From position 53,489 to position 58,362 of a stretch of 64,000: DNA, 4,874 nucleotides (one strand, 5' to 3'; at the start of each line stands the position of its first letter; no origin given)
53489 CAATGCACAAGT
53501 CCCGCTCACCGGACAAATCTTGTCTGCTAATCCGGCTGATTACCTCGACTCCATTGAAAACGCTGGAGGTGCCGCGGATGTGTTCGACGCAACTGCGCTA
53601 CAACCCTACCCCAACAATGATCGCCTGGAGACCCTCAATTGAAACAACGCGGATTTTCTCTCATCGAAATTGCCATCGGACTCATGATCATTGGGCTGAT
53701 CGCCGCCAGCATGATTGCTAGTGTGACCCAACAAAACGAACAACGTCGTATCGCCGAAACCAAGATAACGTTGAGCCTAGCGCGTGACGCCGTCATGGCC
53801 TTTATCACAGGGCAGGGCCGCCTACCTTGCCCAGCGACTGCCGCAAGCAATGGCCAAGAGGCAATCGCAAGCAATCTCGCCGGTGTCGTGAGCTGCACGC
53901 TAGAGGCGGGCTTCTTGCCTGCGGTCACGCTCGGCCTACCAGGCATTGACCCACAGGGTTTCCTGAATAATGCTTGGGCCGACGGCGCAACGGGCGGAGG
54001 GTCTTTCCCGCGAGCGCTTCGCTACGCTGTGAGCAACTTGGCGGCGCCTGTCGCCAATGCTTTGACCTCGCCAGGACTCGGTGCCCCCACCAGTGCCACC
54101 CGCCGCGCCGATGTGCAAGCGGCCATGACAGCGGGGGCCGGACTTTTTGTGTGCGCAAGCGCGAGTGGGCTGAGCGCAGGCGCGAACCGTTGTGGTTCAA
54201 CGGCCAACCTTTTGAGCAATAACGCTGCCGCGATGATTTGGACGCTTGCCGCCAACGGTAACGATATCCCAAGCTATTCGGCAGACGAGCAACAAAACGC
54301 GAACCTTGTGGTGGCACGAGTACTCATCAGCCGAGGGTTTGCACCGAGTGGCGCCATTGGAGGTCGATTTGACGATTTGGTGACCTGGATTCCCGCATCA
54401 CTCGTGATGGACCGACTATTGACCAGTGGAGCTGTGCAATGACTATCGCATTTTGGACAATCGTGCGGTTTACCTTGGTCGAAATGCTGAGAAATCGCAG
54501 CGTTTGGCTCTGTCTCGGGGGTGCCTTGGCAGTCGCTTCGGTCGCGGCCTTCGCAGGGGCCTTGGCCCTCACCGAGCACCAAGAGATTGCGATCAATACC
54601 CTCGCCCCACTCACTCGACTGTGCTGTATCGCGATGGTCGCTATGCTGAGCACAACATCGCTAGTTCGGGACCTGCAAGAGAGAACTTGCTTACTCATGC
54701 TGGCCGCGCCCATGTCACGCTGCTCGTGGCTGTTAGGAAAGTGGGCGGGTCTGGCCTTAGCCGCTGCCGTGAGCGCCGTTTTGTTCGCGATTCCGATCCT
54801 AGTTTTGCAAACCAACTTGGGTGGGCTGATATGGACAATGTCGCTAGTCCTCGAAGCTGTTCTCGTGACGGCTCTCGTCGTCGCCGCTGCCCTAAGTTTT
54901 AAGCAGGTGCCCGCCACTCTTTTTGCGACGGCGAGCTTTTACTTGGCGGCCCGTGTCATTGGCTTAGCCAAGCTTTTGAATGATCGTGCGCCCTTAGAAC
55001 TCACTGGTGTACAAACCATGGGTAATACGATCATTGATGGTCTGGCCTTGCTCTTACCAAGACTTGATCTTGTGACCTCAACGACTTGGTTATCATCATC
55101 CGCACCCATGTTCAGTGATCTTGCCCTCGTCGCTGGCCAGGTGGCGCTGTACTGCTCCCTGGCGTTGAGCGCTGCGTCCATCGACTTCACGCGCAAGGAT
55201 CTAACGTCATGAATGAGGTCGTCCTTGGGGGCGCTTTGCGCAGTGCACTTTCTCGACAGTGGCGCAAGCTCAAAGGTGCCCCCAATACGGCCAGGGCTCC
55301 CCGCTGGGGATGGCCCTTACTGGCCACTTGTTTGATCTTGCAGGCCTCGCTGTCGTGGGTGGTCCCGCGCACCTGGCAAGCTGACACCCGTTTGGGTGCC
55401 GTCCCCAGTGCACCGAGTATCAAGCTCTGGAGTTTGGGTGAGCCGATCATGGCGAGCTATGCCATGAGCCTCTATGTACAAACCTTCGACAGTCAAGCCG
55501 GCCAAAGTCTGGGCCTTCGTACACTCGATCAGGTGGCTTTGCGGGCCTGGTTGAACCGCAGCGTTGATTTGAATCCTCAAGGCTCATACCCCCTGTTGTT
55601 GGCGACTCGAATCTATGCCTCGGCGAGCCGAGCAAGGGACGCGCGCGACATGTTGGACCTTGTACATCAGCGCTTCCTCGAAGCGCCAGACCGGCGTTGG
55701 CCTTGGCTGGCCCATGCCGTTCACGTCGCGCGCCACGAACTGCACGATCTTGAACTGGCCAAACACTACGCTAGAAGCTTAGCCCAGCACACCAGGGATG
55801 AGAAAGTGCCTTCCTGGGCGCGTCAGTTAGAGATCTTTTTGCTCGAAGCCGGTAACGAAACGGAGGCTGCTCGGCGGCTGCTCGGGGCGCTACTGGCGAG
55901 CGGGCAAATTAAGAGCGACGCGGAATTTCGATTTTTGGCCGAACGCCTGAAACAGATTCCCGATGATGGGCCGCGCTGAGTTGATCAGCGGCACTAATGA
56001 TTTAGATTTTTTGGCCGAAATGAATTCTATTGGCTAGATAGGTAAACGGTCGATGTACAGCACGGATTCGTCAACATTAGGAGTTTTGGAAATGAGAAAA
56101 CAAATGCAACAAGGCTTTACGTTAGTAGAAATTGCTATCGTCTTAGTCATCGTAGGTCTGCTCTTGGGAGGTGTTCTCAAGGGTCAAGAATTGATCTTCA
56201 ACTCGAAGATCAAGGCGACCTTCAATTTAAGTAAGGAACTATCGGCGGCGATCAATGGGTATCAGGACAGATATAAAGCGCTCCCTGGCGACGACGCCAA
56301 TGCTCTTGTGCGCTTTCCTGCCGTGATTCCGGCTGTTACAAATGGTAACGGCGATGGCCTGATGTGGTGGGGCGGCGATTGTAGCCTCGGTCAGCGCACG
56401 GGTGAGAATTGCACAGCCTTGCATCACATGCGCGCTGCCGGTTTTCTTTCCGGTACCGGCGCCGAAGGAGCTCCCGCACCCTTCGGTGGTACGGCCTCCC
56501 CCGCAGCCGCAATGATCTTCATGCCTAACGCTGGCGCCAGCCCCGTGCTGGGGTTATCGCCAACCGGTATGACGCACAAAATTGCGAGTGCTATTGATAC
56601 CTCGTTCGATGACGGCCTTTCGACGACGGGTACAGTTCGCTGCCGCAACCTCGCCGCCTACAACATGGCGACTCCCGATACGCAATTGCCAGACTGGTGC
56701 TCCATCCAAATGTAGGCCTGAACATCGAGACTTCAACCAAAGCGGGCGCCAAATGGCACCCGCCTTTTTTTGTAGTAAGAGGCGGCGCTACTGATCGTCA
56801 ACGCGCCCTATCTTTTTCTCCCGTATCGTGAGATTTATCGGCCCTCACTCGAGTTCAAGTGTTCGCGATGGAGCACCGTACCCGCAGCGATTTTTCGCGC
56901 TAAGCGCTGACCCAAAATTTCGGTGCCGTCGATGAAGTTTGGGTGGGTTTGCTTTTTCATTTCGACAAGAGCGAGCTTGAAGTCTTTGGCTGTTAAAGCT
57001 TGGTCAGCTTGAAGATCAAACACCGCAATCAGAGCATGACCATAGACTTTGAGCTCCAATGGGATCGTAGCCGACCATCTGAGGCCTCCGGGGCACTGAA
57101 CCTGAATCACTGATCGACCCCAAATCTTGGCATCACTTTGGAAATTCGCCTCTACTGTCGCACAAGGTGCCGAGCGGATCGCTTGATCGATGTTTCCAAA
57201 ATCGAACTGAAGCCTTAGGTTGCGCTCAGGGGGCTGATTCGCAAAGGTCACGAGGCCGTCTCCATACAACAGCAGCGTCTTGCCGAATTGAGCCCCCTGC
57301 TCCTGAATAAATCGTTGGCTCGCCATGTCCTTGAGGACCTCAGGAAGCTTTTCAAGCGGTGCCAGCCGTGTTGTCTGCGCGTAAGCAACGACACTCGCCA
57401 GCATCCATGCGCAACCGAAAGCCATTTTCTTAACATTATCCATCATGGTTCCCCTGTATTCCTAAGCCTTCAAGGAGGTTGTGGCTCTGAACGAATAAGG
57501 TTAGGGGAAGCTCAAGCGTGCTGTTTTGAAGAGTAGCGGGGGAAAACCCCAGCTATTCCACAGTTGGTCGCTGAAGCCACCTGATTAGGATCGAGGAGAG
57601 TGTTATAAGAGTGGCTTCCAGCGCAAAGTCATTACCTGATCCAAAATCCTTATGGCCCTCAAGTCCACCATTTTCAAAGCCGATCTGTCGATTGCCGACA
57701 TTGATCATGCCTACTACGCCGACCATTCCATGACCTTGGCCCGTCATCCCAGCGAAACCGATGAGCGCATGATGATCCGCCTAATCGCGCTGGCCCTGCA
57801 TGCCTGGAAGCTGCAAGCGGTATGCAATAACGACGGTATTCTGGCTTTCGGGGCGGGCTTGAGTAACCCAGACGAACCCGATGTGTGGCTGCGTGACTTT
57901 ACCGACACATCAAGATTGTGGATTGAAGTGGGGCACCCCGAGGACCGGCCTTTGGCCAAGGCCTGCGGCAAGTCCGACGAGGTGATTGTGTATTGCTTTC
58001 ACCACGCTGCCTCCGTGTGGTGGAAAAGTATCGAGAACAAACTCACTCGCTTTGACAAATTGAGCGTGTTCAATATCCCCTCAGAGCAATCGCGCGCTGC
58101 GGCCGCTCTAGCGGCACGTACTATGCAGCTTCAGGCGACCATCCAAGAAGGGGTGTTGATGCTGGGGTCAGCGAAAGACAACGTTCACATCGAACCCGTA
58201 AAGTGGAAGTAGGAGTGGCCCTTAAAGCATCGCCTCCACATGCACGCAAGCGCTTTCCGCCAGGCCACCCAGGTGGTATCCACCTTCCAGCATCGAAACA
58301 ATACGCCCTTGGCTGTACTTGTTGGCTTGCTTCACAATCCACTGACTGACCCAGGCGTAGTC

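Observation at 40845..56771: Divergent MSHA/T2SS-like type IV filament locus with non-canonical gene content and order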

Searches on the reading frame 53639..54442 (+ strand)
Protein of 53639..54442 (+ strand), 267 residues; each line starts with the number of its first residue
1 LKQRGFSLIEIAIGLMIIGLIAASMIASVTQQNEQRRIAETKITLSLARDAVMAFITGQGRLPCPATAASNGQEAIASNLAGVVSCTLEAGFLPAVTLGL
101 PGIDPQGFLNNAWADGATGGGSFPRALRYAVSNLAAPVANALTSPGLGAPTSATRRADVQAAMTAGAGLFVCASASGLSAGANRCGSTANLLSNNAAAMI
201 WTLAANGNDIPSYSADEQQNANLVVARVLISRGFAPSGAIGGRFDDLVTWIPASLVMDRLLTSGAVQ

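Call 5: search_protein_families(library=pfam, max_evalue=0.01, proteins=[window:53639-54442:+])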
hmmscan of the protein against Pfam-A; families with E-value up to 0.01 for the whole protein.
window:53639-54442:+ (267 aa): 1 family
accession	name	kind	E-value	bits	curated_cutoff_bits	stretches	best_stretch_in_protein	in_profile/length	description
PF07963.17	N_methyl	-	1.7e-05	24.6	21.2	1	1-25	2-26/27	Prokaryotic N-terminal methylation motif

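Call 7: search_protein_families(library=ncbifam, max_evalue=0.01, proteins=[window:53639-54442:+])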
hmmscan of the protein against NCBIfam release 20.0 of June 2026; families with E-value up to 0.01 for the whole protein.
window:53639-54442:+ (267 aa): 6 families
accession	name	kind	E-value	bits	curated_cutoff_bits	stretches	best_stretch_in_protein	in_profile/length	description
TIGR01710.1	typeII_sec_gspG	equivalog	3.3e-05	23.9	88.85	1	4-64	1-61/134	type II secretion system major pseudopilin GspG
TIGR02532.1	IV_pilin_GFxxxE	domain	3.6e-05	23.4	16.3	1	3-23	1-21/24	prepilin-type N-terminal cleavage/methylation domain-containing protein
TIGR01708.2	typeII_sec_gspH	equivalog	4.9e-05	23.4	80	1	3-41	1-39/169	type II secretion system minor pseudopilin GspH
NF041013.1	T4P_ComGE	equivalog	0.00017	21.6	49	1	2-52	2-53/83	competence type IV pilus minor pilin ComGE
TIGR01707.1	gspI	equivalog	0.0025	18.3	44.35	1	5-77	1-71/101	type II secretion system minor pseudopilin GspI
NF041775.1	typeIV_PilA_Myxo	equivalog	0.0045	17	400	1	2-57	9-64/214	type IV pilin protein PilA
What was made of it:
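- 53639..54442 (+): 267-aa prepilin-type minor pilin (MKQRG|FSLIE). N_methyl 1.7e-5 and TIGR02532 (calls 5, 7).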

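Call 32: search_protein_families(library=pfam, max_evalue=10, proteins=[window:53639-54442:+])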
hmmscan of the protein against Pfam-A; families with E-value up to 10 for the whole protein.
window:53639-54442:+ (267 aa): 1 family
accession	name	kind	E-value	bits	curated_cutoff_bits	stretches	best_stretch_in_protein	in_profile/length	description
PF07963.17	N_methyl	-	1.7e-05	24.6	21.2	1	1-25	2-26/27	Prokaryotic N-terminal methylation motif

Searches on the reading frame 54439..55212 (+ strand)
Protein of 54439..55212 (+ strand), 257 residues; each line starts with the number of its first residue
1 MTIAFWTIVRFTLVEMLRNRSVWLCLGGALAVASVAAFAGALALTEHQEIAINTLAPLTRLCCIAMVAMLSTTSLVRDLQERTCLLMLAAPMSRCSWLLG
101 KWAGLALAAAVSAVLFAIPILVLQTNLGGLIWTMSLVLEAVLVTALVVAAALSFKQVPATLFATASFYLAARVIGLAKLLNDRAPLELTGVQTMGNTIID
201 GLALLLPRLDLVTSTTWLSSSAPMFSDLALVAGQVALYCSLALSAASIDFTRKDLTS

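Call 5: search_protein_families(library=pfam, max_evalue=0.01, proteins=[window:54439-55212:+])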
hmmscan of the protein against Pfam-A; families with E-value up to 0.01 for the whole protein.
window:54439-55212:+ (257 aa): 3 families
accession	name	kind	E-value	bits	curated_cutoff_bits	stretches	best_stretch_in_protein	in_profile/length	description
PF12698.13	ABC2_membrane_3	-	2.6e-06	27.2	31.6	1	44-166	153-276/347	ABC-2 family transporter protein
PF12679.13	ABC2_membrane_2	-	0.00044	20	27.2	1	48-153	72-169/283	ABC-2 family transporter protein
PF12730.13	ABC2_membrane_4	-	0.0023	18.4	27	1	18-152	11-156/179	ABC-2 family transporter protein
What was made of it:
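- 54439..55212 (+): ABC-2 type permease (257 aa, at least 5 hydrophobic segments), with no ATPase gene in its own operon. Weak ABC2_membrane_3/2/4 hits (call 5).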

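Call 7: search_protein_families(library=ncbifam, max_evalue=0.01, proteins=[window:54439-55212:+])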
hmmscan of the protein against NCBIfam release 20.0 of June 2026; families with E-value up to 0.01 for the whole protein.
window:54439-55212:+ (257 aa): 4 families
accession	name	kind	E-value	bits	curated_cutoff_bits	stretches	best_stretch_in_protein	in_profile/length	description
TIGR01247.1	drrB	subfamily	0.0011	18.7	223.05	1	62-153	57-150/236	daunorubicin resistance ABC transporter membrane protein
NF038293.1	permease_SagH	equivalog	0.0011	17.9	450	1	63-154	187-282/370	SagH family ABC transporter permease subunit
NF047564.1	PSM_export_PmtD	equivalog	0.0027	17.4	220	1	8-129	6-124/242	phenol-soluble modulin export ABC transporter permease subunit PmtD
NF033858.1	ABC2_perm_RbbA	equivalog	0.0029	15.6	1050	1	54-166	714-830/909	ribosome-associated ATPase/putative transporter RbbA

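Call 100: find_homologous_proteins(query=window:54439-55212:+, max_evalue=0.001)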
Query window:54439-55212:+ (257 aa): 16 proteins with E <= 0.001 among 8000 candidates.
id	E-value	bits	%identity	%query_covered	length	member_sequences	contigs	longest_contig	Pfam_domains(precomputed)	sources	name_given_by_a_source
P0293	6.9e-150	515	100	100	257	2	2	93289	PF12698.14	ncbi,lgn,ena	-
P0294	1.2e-104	367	71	99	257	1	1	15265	-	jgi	jgi:ABC-type transport system involved in multi-copper enzyme maturation permease subunit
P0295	5.4e-95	336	65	100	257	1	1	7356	-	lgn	-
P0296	3.7e-82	294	60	99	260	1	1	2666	-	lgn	-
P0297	1.5e-76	276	54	99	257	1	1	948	PF12679.14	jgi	jgi:Cu-processing system permease protein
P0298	8.6e-67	244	50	100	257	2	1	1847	-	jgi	jgi:Cu-processing system permease protein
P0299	5.4e-34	136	38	99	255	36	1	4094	PF12698.14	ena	-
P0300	1.5e-25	109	36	97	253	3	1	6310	-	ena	-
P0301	9.0e-24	103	33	97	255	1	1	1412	-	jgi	jgi:ABC-type transport system involved in multi-copper enzyme maturation permease subunit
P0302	2.0e-20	92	34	99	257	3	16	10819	-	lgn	-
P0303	6.3e-20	90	32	96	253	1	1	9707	-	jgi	-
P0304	3.1e-17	82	34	95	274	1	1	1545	-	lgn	-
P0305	4.0e-17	81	34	95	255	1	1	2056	-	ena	-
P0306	1.1e-11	63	31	96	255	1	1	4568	-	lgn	-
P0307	7.3e-5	41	29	82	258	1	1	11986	-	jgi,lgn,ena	-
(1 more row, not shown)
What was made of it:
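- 54439..55212 (+): JGI names homologs 'Cu-processing system permease' (NosY-like COG) (call 100).
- JGI labels the permease NosY-like (call 100).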

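Call 101: find_encoding_contigs(protein=P0293, flank=3000, max_places=3)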
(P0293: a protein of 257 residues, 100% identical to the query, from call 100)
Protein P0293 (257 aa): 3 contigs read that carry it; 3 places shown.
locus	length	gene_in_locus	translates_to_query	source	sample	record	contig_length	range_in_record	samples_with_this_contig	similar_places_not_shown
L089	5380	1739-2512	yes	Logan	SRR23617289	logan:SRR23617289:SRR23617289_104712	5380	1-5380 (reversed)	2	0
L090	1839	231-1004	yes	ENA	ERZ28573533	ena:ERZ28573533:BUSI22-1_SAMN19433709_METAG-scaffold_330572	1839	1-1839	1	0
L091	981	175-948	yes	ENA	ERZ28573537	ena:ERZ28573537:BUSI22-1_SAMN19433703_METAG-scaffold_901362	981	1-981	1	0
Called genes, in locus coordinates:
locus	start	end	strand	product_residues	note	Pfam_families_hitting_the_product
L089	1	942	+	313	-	?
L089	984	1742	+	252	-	-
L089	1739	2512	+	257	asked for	PF12698:ABC2_membrane_3 (weak)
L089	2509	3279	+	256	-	-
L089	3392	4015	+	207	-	PF07963:N_methyl (weak)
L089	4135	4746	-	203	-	PF17656:ChapFlgA_N (weak), PF08666:SAF (weak)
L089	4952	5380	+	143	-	?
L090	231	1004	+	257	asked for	PF12698:ABC2_membrane_3 (weak)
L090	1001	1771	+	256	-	-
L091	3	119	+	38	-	?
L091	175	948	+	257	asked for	PF12698:ABC2_membrane_3 (weak)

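Call 102: list_cluster_members(proteins=[P0293, P0005, P0013, P0047, P0037])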
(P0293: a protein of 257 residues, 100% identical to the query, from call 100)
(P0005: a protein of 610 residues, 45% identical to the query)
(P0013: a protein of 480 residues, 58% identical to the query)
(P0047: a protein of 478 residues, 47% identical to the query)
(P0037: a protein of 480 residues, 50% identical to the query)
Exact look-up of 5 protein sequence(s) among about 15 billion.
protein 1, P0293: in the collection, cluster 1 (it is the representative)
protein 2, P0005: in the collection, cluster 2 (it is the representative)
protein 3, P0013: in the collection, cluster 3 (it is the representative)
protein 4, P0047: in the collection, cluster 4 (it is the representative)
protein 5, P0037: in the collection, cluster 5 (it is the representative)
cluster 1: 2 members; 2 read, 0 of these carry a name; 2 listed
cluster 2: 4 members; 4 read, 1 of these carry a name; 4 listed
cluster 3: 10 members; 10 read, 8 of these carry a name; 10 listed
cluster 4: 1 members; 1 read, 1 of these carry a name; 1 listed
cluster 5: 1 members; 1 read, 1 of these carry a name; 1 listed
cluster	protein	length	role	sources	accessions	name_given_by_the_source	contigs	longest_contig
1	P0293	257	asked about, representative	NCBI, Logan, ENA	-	-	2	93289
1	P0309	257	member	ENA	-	-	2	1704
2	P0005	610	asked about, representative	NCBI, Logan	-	-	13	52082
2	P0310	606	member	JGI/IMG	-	hypothetical protein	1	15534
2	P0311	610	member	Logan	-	-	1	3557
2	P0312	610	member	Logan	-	-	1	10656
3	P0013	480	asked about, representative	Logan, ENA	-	-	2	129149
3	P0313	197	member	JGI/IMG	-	hypothetical protein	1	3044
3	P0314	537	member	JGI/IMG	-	hypothetical protein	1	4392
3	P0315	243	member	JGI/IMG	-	hypothetical protein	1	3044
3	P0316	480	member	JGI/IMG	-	hypothetical protein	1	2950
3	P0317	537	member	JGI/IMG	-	hypothetical protein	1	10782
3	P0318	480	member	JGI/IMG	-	hypothetical protein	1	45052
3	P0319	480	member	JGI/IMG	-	hypothetical protein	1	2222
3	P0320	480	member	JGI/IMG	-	hypothetical protein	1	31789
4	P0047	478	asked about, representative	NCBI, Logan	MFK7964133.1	MAG: hypothetical protein AB8C46_09235 [Burkholderiaceae bacterium]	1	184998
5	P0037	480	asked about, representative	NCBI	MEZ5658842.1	MAG: hypothetical protein R3E83_09990 [Burkholderiaceae bacterium]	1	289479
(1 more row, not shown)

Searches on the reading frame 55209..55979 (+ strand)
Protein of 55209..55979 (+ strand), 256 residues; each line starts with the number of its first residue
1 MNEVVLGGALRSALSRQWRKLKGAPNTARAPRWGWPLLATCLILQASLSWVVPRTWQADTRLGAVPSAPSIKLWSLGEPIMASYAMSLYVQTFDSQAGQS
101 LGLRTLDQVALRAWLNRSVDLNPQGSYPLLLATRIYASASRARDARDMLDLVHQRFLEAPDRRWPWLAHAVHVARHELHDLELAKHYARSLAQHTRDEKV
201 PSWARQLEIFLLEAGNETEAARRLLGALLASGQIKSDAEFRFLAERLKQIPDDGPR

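Call 5: search_protein_families(library=pfam, max_evalue=0.01, proteins=[window:55209-55979:+])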
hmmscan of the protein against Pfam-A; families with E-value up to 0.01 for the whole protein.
window:55209-55979:+ (256 aa): 1 family
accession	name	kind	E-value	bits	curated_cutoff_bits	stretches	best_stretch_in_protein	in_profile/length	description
PF20859.2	RHA1_ro05818_N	-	0.00017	22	27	1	218-252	14-47/58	Hypothetical protein RHA1_ro05818, N-terminal helical domain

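Call 7: search_protein_families(library=ncbifam, max_evalue=0.01, proteins=[window:55209-55979:+])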
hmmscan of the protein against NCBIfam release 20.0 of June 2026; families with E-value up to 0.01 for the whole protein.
window:55209-55979:+ (256 aa): 0 families

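Call 32: search_protein_families(library=pfam, max_evalue=10, proteins=[window:55209-55979:+])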
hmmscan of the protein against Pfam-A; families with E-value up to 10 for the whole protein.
window:55209-55979:+ (256 aa): 1 family
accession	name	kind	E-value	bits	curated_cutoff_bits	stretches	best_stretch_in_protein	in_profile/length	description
PF20859.2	RHA1_ro05818_N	-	0.00017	22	27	1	218-252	14-47/58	Hypothetical protein RHA1_ro05818, N-terminal helical domain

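Call 73: search_solved_structures(query=A7, max_evalue=10, show_alignments=1)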
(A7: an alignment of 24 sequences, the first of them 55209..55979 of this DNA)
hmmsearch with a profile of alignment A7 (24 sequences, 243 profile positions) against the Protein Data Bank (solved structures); distinct sequences matched with E-value up to 10: 0.
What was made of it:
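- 55209..55979 (+): 256-aa partner of the permease: N-terminal hydrophobic segment plus a conserved helical domain, no known family. No PDB hit (call 73).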

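Call 103: search_protein_families(library=pfam, alignment_id=A7, max_evalue=0.1)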
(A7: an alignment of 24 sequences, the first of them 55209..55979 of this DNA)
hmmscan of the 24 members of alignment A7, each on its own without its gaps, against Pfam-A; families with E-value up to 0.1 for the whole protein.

A. member 1, window:55209-55979:+ (256 aa): 1 family
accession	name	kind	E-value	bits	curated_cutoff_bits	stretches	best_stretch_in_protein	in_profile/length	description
PF20859.2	RHA1_ro05818_N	-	0.00017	22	27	1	218-252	14-47/58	Hypothetical protein RHA1_ro05818, N-terminal helical domain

B. families by the number of members that match (of 24 scanned): 6 families
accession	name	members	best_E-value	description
PF20859.2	RHA1_ro05818_N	3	0.00017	Hypothetical protein RHA1_ro05818, N-terminal helical domain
PF14559.12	TPR_19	1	0.00018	Tetratricopeptide repeat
PF00317.26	Ribonuc_red_lgN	1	0.008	Ribonucleotide reductase, all-alpha domain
PF13431.12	TPR_17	1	0.059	Tetratricopeptide repeat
PF25684.1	Mycobacteriophage_Gp53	1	0.079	Mycobacteriophage Gene 53 protein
PF00619.27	CARD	1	0.099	Caspase recruitment domain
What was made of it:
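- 55209..55979 (+): Only sporadic TPR-like Pfam hits (call 103).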

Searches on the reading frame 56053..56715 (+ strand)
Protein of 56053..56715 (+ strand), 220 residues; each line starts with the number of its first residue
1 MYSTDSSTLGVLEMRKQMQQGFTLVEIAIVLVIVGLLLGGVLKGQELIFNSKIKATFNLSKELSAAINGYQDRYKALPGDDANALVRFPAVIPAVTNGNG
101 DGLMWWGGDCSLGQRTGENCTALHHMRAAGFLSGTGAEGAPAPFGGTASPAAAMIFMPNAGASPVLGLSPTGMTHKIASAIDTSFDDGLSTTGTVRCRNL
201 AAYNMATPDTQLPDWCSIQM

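Call 5: search_protein_families(library=pfam, max_evalue=0.01, proteins=[window:56053-56715:+])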
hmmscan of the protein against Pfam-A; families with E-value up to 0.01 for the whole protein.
window:56053-56715:+ (220 aa): 1 family
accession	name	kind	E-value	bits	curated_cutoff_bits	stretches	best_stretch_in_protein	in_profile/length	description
PF07963.17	N_methyl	-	6.5e-07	29.1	21.2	1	18-42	3-27/27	Prokaryotic N-terminal methylation motif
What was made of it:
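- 56092..56715 (+): Major pilin candidate, 207 aa (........|FTLVE), with two Cys pairs including a C-terminal one (184, 203). N_methyl 6.5e-7 (call 5).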

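Call 7: search_protein_families(library=ncbifam, max_evalue=0.01, proteins=[window:56053-56715:+])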
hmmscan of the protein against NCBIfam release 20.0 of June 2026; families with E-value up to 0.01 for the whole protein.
window:56053-56715:+ (220 aa): 4 families
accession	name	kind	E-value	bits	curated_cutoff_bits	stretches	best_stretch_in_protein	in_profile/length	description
TIGR02532.1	IV_pilin_GFxxxE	domain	8.9e-06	25.3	16.3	1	19-42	1-24/24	prepilin-type N-terminal cleavage/methylation domain-containing protein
TIGR01708.2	typeII_sec_gspH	equivalog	1.1e-05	25.5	80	1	19-43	1-25/169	type II secretion system minor pseudopilin GspH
TIGR01710.1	typeII_sec_gspG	equivalog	0.0002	21.4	88.85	1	20-78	1-60/134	type II secretion system major pseudopilin GspG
NF040999.1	pilin_ComGC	equivalog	0.01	16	75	0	19-38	1-20/84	competence type IV pilus major pilin ComGC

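Call 32: search_protein_families(library=pfam, max_evalue=10, proteins=[window:56092-56715:+])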
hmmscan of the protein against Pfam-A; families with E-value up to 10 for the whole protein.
window:56092-56715:+ (207 aa): 1 family
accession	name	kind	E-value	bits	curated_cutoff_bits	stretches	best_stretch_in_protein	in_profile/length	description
PF07963.17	N_methyl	-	6.1e-07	29.2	21.2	1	5-29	3-27/27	Prokaryotic N-terminal methylation motif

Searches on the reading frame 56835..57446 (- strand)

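Call 5: search_protein_families(library=pfam, max_evalue=0.01, proteins=[window:56835-57446:-])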
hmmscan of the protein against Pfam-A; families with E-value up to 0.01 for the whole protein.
window:56835-57446:- (203 aa): 3 families
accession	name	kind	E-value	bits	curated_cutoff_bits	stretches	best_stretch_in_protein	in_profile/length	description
PF17656.6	ChapFlgA_N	-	1.3e-07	32.3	27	1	72-132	13-75/77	FlgA N-terminal domain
PF08666.17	SAF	-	1.1e-06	29.5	21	1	139-197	4-62/63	SAF domain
PF13144.11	ChapFlgA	-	0.00016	22.1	23.8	1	139-199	4-62/122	Chaperone for flagella basal body P-ring formation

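Call 7: search_protein_families(library=ncbifam, max_evalue=0.01, proteins=[window:56835-57446:-])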
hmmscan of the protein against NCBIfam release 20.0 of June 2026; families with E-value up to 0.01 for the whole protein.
window:56835-57446:- (203 aa): 1 family
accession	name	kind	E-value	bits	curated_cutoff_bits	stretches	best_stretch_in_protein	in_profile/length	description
TIGR03170.1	flgA_cterm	equivalog_domain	5.7e-08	32.8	54.65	1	124-198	1-75/137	flagellar basal body P-ring formation chaperone FlgA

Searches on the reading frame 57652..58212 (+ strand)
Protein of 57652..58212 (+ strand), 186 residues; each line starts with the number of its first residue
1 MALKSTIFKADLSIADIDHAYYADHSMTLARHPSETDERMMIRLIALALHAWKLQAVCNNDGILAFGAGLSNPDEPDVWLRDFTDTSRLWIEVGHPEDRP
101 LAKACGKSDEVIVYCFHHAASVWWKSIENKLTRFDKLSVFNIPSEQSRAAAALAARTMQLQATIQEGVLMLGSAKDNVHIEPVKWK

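Call 5: search_protein_families(library=pfam, max_evalue=0.01, proteins=[window:57652-58212:+])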
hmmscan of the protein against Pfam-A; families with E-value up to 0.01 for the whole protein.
window:57652-58212:+ (186 aa): 1 family
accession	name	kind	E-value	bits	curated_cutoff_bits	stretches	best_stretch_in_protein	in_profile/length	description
PF07152.18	YaeQ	-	4.7e-66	222.2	25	1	1-181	1-172/173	YaeQ protein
